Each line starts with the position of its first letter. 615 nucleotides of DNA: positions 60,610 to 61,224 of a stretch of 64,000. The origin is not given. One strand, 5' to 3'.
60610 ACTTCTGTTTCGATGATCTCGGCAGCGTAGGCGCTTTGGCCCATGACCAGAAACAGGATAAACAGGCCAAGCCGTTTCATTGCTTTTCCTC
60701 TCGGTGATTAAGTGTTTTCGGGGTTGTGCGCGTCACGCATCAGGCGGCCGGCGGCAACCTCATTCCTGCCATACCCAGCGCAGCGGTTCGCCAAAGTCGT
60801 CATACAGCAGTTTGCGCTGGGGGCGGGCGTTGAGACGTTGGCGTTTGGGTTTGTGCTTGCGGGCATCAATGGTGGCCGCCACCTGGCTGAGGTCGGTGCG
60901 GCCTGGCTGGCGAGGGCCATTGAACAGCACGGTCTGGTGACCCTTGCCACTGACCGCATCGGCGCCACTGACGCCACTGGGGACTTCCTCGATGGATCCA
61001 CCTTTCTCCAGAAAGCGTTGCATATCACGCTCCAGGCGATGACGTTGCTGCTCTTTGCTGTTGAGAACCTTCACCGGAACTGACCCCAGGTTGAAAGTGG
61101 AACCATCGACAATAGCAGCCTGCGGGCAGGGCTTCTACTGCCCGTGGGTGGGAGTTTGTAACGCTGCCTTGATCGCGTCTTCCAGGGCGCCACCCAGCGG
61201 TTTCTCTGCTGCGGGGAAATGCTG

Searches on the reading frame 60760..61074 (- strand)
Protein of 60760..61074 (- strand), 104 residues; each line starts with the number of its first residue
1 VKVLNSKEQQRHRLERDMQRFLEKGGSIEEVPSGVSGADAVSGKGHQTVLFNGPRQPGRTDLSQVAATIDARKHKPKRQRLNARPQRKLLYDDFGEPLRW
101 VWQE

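Call 46: search_protein_families(library=pfam, proteins=[window:60760-61074:-], max_evalue=0.001)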
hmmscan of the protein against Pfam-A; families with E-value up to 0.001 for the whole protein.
window:60760-61074:- (104 aa): 1 family
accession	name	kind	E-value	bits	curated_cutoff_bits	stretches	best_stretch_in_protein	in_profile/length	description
PF20661.2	SutA-RBD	-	3.2e-13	49.2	29.3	1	6-37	2-33/35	SutA RNAP-binding domain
